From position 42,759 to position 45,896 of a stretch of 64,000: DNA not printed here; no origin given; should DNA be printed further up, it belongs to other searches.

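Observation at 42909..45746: Stand-alone TIR-NB-ARC-TPR STAND NTPase: candidate single-gene immune or abortive-infection sensor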

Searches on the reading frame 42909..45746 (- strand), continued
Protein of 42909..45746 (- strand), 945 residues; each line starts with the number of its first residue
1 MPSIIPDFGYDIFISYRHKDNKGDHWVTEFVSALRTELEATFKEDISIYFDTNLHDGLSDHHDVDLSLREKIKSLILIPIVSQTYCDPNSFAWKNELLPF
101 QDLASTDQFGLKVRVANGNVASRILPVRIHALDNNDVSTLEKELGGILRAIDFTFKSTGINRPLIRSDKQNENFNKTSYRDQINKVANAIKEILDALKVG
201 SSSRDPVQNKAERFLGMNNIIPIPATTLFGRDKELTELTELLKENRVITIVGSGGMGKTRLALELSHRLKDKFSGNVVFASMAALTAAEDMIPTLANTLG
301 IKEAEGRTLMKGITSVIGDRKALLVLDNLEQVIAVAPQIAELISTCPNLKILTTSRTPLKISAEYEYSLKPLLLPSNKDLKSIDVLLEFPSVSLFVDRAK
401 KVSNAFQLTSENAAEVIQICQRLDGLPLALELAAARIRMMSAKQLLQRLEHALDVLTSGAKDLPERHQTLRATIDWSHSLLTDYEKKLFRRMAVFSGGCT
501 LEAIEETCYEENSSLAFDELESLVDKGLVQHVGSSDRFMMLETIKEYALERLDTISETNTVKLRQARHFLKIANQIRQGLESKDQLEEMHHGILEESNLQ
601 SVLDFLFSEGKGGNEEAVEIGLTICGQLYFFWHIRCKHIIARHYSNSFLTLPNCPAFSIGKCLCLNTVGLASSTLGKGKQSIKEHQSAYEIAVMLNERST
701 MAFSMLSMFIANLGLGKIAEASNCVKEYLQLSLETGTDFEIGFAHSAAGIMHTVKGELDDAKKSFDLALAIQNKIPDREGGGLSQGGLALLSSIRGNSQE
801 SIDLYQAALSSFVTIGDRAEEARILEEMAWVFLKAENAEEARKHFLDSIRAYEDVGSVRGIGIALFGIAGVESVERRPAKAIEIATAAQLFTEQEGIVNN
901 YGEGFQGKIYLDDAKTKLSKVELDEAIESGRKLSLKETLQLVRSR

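Call 8: find_homologous_proteins(query=window:42909-45746:-)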
Query window:42909-45746:- (945 aa): 7807 proteins with E <= 0.001 among 8000 candidates; the best 120 are listed.
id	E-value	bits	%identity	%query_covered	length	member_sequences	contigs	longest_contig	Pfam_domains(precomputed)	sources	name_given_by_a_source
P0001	0.0e+0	2085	100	100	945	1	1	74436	PF25201.1,PF25872.1,PF13424.13,PF13401.13,PF20703.4,PF07719.24,PF00931.29,PF13191.13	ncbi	-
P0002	0.0e+0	1635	77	99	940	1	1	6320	PF00515.35,PF25872.1,PF13424.13,PF13401.13,PF13181.13,PF07719.24,PF13191.13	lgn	-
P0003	0.0e+0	1607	77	100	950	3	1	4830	PF13424.13,PF13401.13,PF07719.24,PF00931.29,PF13191.13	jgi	-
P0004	0.0e+0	1591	76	100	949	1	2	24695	PF13424.13,PF13401.13,PF13181.13,PF07719.24,PF13191.13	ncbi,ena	-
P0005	0.0e+0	1571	75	100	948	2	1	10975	PF13424.13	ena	-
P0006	0.0e+0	1539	73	100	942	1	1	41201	PF25201.1,PF13424.13,PF13401.13,PF13181.13,PF07719.24,PF00931.29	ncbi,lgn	-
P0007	0.0e+0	1480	71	100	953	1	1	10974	PF25201.1,PF25872.1,PF13424.13,PF20703.4,PF07719.24,PF13191.13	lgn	-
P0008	0.0e+0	1480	70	100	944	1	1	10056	PF13424.13,PF13401.13,PF20720.4,PF00931.29,PF13191.13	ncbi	-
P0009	0.0e+0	1471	71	100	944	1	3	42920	PF13424.13,PF13401.13,PF00931.29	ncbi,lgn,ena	-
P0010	0.0e+0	1443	70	100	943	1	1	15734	PF13424.13,PF13401.13,PF20703.4,PF13191.13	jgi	jgi:predicted ATPase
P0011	0.0e+0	1424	68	100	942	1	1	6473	PF13424.13,PF13401.13,PF07719.24,PF00931.29,PF13191.13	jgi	-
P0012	0.0e+0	1406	68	100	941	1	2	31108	PF13424.13,PF13432.13,PF13401.13,PF07719.24,PF00931.29,PF13191.13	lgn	-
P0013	0.0e+0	1344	65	100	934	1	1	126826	PF00515.35,PF25872.1,PF13424.13,PF13401.13,PF13181.13,PF07719.24,PF13191.13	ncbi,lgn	-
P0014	1.8e-273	928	78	56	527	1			PF13401.13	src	-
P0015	7.1e-270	916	46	100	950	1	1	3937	PF13173.13,PF05729.19,PF13424.13,PF13401.13,PF20720.4,PF00931.29,PF13191.13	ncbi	-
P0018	3.9e-228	778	50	78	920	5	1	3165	PF17874.8,PF25872.1,PF13424.13,PF13401.13,PF00211.26,PF20720.4,PF00931.29,PF13191.13,PF13374.13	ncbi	-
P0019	8.3e-226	770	49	79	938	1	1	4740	PF17874.8,PF25872.1,PF13424.13,PF00211.26,PF20720.4,PF00931.29,PF13191.13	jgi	jgi:predicted ATPase/class 3 adenylate cyclase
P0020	7.0e-225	767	48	79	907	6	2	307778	PF13424.13,PF13401.13,PF00211.26,PF07719.24,PF20720.4,PF00931.29,PF13191.13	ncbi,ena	-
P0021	1.3e-223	763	49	79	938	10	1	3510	PF25872.1,PF13424.13,PF13401.13,PF00211.26,PF07719.24,PF00931.29,PF13191.13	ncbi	-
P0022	1.4e-223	763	48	79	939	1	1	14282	PF25872.1,PF13424.13,PF13401.13,PF00211.26,PF00931.29,PF13191.13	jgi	jgi:predicted ATPase/class 3 adenylate cyclase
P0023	6.5e-223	761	49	79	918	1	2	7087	PF17874.8,PF25872.1,PF13424.13,PF00211.26,PF07719.24,PF00931.29,PF13191.13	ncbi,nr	ncbi:MAG: tetratricopeptide repeat protein [Actinomycetota bacterium]|nr:tetratricopeptide repeat pr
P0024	1.3e-222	760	48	77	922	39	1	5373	PF17874.8,PF13424.13,PF00211.26,PF07719.24,PF00931.29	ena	-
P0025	2.3e-221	756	49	78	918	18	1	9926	PF17874.8,PF25872.1,PF13424.13,PF13401.13,PF00211.26,PF23282.2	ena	-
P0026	2.8e-221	755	48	79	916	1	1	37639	PF17874.8,PF25872.1,PF13424.13,PF00211.26,PF00931.29,PF13191.13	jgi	jgi:predicted ATPase/class 3 adenylate cyclase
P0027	3.5e-221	755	48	77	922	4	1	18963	PF13424.13,PF00211.26,PF07719.24,PF00931.29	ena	-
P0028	4.1e-218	745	47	78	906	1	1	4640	PF17874.8,PF25872.1,PF13424.13,PF00211.26,PF00931.29,PF13191.13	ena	-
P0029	4.6e-218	745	47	79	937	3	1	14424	PF17874.8,PF25872.1,PF13424.13,PF00211.26,PF00931.29,PF13191.13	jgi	jgi:predicted ATPase/class 3 adenylate cyclase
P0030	6.1e-218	744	49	78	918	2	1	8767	PF25872.1,PF13424.13,PF13401.13,PF00211.26,PF00931.29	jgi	jgi:predicted ATPase/class 3 adenylate cyclase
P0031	2.6e-217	742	48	79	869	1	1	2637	PF25872.1,PF05729.19,PF13424.13,PF00211.26,PF20720.4,PF13191.13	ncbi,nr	ncbi:MAG: tetratricopeptide repeat protein, partial [Actinomycetota bacterium]|nr:tetratricopeptide 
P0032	2.8e-217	742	49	78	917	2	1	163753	PF25872.1,PF13424.13,PF13401.13,PF00211.26,PF23282.2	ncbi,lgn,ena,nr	ncbi:MAG TPA: tetratricopeptide repeat protein [Gaiellaceae bacterium]|nr:tetratricopeptide repeat p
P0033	3.6e-217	742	49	78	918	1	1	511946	PF13424.13,PF13401.13,PF00211.26,PF00931.29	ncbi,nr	ncbi:MAG: tetratricopeptide repeat protein [Haliscomenobacter sp.]|nr:tetratricopeptide repeat prote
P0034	1.4e-216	740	48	78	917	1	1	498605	PF17874.8,PF13424.13,PF13401.13,PF00211.26,PF00931.29,PF13191.13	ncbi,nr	ncbi:MAG: tetratricopeptide repeat protein [Saprospiraceae bacterium]|nr:tetratricopeptide repeat pr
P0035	6.7e-216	738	47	79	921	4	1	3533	PF17874.8,PF25872.1,PF13424.13,PF13401.13,PF00211.26,PF00931.29,PF13191.13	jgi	jgi:predicted ATPase/class 3 adenylate cyclase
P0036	7.4e-216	737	48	79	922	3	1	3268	PF17874.8,PF25872.1,PF13424.13,PF00211.26,PF00931.29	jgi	jgi:predicted ATPase/class 3 adenylate cyclase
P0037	8.6e-216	737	47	79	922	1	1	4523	PF25872.1,PF13424.13,PF00211.26,PF20720.4,PF13191.13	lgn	-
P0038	9.3e-216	737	48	79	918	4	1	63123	PF25872.1,PF13424.13,PF00211.26,PF00931.29,PF13191.13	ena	-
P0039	1.1e-215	737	48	78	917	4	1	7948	PF17874.8,PF13424.13,PF13401.13,PF00211.26,PF23282.2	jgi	jgi:predicted ATPase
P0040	1.3e-215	737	48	78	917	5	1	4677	PF17874.8,PF13424.13,PF13401.13,PF00211.26,PF23282.2,PF13191.13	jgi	-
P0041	2.8e-215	736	49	78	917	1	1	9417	PF17874.8,PF13424.13,PF13401.13,PF00211.26,PF07719.24,PF00931.29,PF13191.13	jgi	jgi:predicted ATPase/class 3 adenylate cyclase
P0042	5.8e-215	734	48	78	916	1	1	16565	PF13424.13,PF13401.13,PF00211.26,PF23282.2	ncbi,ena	-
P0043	6.5e-215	734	48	78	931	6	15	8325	PF25872.1,PF13424.13,PF13401.13,PF00211.26,PF23282.2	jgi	jgi:predicted ATPase/class 3 adenylate cyclase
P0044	6.9e-215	734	49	79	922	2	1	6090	PF17874.8,PF25872.1,PF13424.13,PF00211.26,PF00931.29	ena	-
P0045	6.9e-215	734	48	78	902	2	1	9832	PF17874.8,PF25872.1,PF13424.13,PF13401.13,PF00211.26,PF23282.2,PF07719.24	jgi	-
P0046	1.6e-214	733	48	78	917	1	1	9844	PF17874.8,PF25872.1,PF13424.13,PF13401.13,PF00211.26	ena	-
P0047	5.5e-214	731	48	78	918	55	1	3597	PF25872.1,PF13424.13,PF00211.26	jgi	jgi:predicted ATPase/class 3 adenylate cyclase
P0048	6.3e-214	731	49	78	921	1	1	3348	PF13424.13,PF13401.13,PF00211.26,PF00931.29,PF13374.13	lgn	-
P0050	2.0e-213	729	48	78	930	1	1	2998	PF17874.8,PF25872.1,PF13424.13,PF13401.13,PF00211.26,PF23282.2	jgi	jgi:predicted ATPase/class 3 adenylate cyclase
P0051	2.0e-213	729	47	78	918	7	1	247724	PF25872.1,PF13424.13,PF13401.13,PF00211.26,PF00931.29,PF13191.13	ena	-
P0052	2.1e-213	729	48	78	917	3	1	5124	PF13424.13,PF13401.13,PF00211.26,PF23282.2,PF13191.13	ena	-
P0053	2.5e-213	729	49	78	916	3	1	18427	PF17874.8,PF25872.1,PF13424.13,PF00211.26,PF07719.24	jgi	jgi:predicted ATPase/class 3 adenylate cyclase/Tfp pilus assembly protein PilF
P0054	3.0e-213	729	48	78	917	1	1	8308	PF17874.8,PF13424.13,PF13401.13,PF00211.26,PF23282.2,PF13191.13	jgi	jgi:predicted ATPase/class 3 adenylate cyclase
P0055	4.3e-213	728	49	78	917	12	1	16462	PF17874.8,PF25872.1,PF13424.13,PF13401.13,PF00211.26,PF23282.2,PF13191.13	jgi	-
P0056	5.0e-213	728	49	78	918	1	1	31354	PF13424.13,PF13401.13,PF00211.26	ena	-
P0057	6.4e-213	728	48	78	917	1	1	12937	PF25872.1,PF13424.13,PF13401.13,PF00211.26,PF23282.2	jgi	jgi:predicted ATPase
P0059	1.4e-212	727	48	78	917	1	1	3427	PF13424.13,PF13401.13,PF00211.26,PF23282.2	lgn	-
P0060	1.5e-212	726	48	78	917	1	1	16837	PF17874.8,PF25872.1,PF13424.13,PF13401.13,PF00211.26,PF23282.2,PF13191.13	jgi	jgi:predicted ATPase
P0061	2.5e-212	726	47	78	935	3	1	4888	PF17874.8,PF25872.1,PF13424.13,PF13401.13,PF00211.26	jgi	-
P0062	2.6e-212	726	47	78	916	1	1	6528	PF13424.13,PF13401.13,PF00211.26,PF23282.2,PF13191.13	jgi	jgi:predicted ATPase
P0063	3.0e-212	725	48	78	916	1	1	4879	PF25872.1,PF13424.13,PF00211.26,PF00931.29,PF13191.13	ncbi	-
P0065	4.5e-212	725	48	78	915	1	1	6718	PF25872.1,PF13424.13,PF13401.13,PF00211.26,PF23282.2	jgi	-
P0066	4.5e-212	725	47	78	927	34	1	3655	PF17874.8,PF25872.1,PF13424.13,PF00211.26,PF07719.24,PF13191.13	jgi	jgi:predicted ATPase/class 3 adenylate cyclase/tetratricopeptide (TPR) repeat protein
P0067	6.1e-212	724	48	78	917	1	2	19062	PF17874.8,PF25872.1,PF13424.13,PF13401.13,PF00211.26,PF23282.2,PF13191.13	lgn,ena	-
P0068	6.2e-212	724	48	78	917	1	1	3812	PF17874.8,PF25872.1,PF13424.13,PF13401.13,PF00211.26,PF23282.2,PF13191.13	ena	-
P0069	7.8e-212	724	46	79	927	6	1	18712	PF25872.1,PF13424.13,PF00211.26,PF13191.13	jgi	jgi:predicted ATPase/class 3 adenylate cyclase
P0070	8.2e-212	724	48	78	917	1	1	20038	PF17874.8,PF13424.13,PF13401.13,PF00211.26,PF23282.2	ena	-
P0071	8.4e-212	724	47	79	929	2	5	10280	PF25872.1,PF13424.13,PF00211.26,PF13191.13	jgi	jgi:predicted ATPase/class 3 adenylate cyclase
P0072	8.4e-212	724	47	79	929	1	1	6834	PF25872.1,PF13424.13,PF00211.26,PF13191.13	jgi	jgi:predicted ATPase/class 3 adenylate cyclase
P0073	8.4e-212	724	47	79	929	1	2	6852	PF25872.1,PF13424.13,PF00211.26,PF13191.13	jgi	jgi:predicted ATPase/class 3 adenylate cyclase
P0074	8.6e-212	724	48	78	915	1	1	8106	PF25872.1,PF13424.13,PF13401.13,PF00211.26,PF23282.2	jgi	-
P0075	2.0e-211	723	48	78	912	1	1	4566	PF13424.13,PF13401.13,PF00211.26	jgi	-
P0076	2.2e-211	723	47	78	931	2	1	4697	PF25872.1,PF13424.13,PF13401.13,PF00211.26,PF23282.2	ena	-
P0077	2.8e-211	722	49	79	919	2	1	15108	PF17874.8,PF25872.1,PF13424.13,PF13401.13,PF00211.26,PF20720.4,PF00931.29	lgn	-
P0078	2.9e-211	722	48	78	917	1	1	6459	PF17874.8,PF25872.1,PF13424.13,PF13401.13,PF00211.26,PF23282.2,PF13191.13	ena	-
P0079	3.0e-211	722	48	78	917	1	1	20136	PF17874.8,PF25872.1,PF13424.13,PF13401.13,PF00211.26,PF23282.2,PF13191.13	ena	-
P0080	3.8e-211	722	48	78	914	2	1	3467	PF25872.1,PF13424.13,PF13401.13,PF00211.26,PF23282.2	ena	-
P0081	4.2e-211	722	48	78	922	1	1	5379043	PF25872.1,PF13424.13,PF00211.26,PF00931.29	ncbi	-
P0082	5.0e-211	721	48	78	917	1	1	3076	PF13424.13,PF13401.13,PF00211.26,PF13191.13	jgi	-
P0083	8.1e-211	721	48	78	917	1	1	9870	PF13424.13,PF13401.13,PF00211.26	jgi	jgi:predicted ATPase/class 3 adenylate cyclase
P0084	8.5e-211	721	47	79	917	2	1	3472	PF25872.1,PF13424.13,PF13401.13,PF00211.26,PF00931.29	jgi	jgi:predicted ATPase/class 3 adenylate cyclase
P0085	8.5e-211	721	48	78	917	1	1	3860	PF17874.8,PF25872.1,PF13424.13,PF13401.13,PF00211.26,PF23282.2,PF13191.13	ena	-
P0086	1.2e-210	720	47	78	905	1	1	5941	PF17874.8,PF13424.13,PF13401.13,PF00211.26,PF23282.2,PF13191.13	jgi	jgi:predicted ATPase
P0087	1.4e-210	720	48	78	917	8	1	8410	PF17874.8,PF13424.13,PF13401.13,PF00211.26,PF23282.2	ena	-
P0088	1.5e-210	720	49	78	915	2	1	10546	PF13424.13,PF13401.13,PF00211.26,PF23282.2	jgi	-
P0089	1.6e-210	720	48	78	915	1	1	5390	PF17874.8,PF13424.13,PF13401.13,PF00211.26,PF23282.2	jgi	jgi:predicted ATPase/class 3 adenylate cyclase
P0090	1.8e-210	720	48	78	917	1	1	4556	PF17874.8,PF25872.1,PF13424.13,PF13401.13,PF00211.26,PF23282.2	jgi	jgi:predicted ATPase/class 3 adenylate cyclase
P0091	2.1e-210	719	46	79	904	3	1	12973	PF25872.1,PF13424.13,PF13401.13,PF00211.26,PF00931.29,PF13191.13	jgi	jgi:predicted ATPase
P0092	2.3e-210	719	47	78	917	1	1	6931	PF17874.8,PF25872.1,PF13424.13,PF13401.13,PF00211.26,PF23282.2,PF07719.24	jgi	jgi:predicted ATPase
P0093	2.4e-210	719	48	78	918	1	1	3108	PF25872.1,PF13424.13,PF00211.26,PF00931.29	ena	-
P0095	5.0e-210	718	48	77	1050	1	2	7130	PF01381.29,PF13424.13,PF13401.13,PF00211.26,PF13560.13,PF23282.2,PF13191.13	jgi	jgi:predicted ATPase/class 3 adenylate cyclase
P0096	5.0e-210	718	48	78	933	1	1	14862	PF13424.13,PF13401.13,PF00211.26,PF23282.2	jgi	jgi:predicted ATPase/class 3 adenylate cyclase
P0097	5.7e-210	718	47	78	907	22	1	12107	PF17874.8,PF13424.13,PF13401.13,PF00211.26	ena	-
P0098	7.7e-210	718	47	78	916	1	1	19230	PF13424.13,PF13401.13,PF00211.26,PF23282.2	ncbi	-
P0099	7.7e-210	718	48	78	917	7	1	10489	PF17874.8,PF25872.1,PF13424.13,PF13401.13,PF00211.26,PF13191.13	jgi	jgi:predicted ATPase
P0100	7.8e-210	717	48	78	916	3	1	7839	PF17874.8,PF13424.13,PF13401.13,PF00211.26,PF23282.2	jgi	jgi:predicted ATPase/class 3 adenylate cyclase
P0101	1.1e-209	717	48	78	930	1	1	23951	PF17874.8,PF13424.13,PF13401.13,PF00211.26,PF23282.2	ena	-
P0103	1.5e-209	717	47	78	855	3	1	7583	PF13424.13,PF13401.13,PF00211.26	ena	-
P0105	2.0e-209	716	48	78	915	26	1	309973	PF25872.1,PF13424.13,PF13401.13,PF00211.26,PF23282.2,PF13191.13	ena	-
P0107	4.4e-209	715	47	78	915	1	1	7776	PF25872.1,PF13424.13,PF13401.13,PF00211.26,PF23282.2,PF13191.13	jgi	jgi:predicted ATPase/class 3 adenylate cyclase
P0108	4.8e-209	715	48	79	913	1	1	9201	PF25872.1,PF13424.13,PF13401.13,PF00211.26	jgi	jgi:predicted ATPase/class 3 adenylate cyclase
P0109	5.0e-209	715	48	78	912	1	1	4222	PF17874.8,PF25872.1,PF13424.13,PF13401.13,PF00211.26,PF23282.2,PF13191.13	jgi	jgi:predicted ATPase/class 3 adenylate cyclase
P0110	5.2e-209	715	47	78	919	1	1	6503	PF13424.13,PF13401.13,PF00211.26,PF23282.2,PF13191.13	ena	-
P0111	5.6e-209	715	48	78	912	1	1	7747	PF13424.13,PF13401.13,PF00211.26,PF13191.13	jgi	jgi:predicted ATPase/class 3 adenylate cyclase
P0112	6.2e-209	715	47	78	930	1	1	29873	PF25872.1,PF13424.13,PF13401.13,PF00211.26,PF23282.2,PF13191.13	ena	-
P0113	8.3e-209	714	47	78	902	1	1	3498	PF17874.8,PF25872.1,PF13424.13,PF13401.13,PF00211.26,PF23282.2,PF13191.13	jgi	jgi:predicted ATPase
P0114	9.2e-209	714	47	78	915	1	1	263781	PF25872.1,PF13424.13,PF13401.13,PF00211.26,PF23282.2,PF13191.13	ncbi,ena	-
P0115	9.7e-209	714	47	79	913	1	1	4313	PF25872.1,PF13424.13,PF13401.13,PF00211.26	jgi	jgi:predicted ATPase/class 3 adenylate cyclase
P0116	1.1e-208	714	47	78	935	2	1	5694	PF17874.8,PF25872.1,PF13424.13,PF13401.13,PF00211.26,PF23282.2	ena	-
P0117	1.3e-208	713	48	78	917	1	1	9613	PF17874.8,PF13424.13,PF13401.13,PF00211.26,PF23282.2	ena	-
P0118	1.5e-208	713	47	78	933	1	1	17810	PF13424.13,PF13401.13,PF00211.26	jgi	jgi:predicted ATPase/class 3 adenylate cyclase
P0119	1.6e-208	713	48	78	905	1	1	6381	PF17874.8,PF13424.13,PF13401.13,PF00211.26,PF23282.2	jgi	-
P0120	1.6e-208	713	48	78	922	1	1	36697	PF13424.13,PF13401.13,PF00211.26,PF23282.2,PF13191.13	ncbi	-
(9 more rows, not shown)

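Call 18: find_encoding_contigs(protein=P0001, flank=6000, max_places=3)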
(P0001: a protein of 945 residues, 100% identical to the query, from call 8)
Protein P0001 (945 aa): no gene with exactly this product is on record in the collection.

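Call 20: find_encoding_contigs(protein=P0013, flank=8000, max_places=2)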
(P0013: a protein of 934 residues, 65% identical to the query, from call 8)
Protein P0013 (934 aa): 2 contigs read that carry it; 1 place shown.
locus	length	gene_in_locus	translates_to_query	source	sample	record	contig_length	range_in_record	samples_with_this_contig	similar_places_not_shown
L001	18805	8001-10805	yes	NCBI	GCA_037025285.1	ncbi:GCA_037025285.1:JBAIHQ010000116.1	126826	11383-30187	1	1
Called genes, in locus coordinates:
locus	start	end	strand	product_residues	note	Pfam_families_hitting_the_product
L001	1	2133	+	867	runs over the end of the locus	PF12704:MacB_PCD, PF02687:FtsX, PF12704:MacB_PCD, PF02687:FtsX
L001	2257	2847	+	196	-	PF07661:MORN_2 (faint)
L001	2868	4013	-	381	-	PF01839:FG-GAP (faint), PF13517:FG-GAP_3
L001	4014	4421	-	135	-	PF07681:DoxX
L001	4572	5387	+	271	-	PF04397:LytTR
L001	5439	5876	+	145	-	PF14534:DUF4440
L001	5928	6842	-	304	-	PF00135:COesterase, PF20434:BD-FAE, PF02230:Abhydrolase_2 (faint), PF07859:Abhydrolase_3, PF00326:Peptidase_S9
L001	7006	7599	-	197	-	PF01872:RibD_C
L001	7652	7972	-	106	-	-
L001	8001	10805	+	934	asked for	PF13191:AAA_16 (weak), PF13401:AAA_22 (weak), PF25872:HTH_77 (faint), PF00515:TPR_1 (faint), PF07719:TPR_2 (faint), PF13181:TPR_8 (faint), PF13424:TPR_12 (weak)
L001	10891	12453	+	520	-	PF00082:Peptidase_S8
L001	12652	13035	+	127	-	PF03965:Penicillinase_R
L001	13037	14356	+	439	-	PF05569:Peptidase_M56, PF01551:Peptidase_M23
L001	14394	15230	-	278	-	PF01261:AP_endonuc_2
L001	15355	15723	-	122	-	-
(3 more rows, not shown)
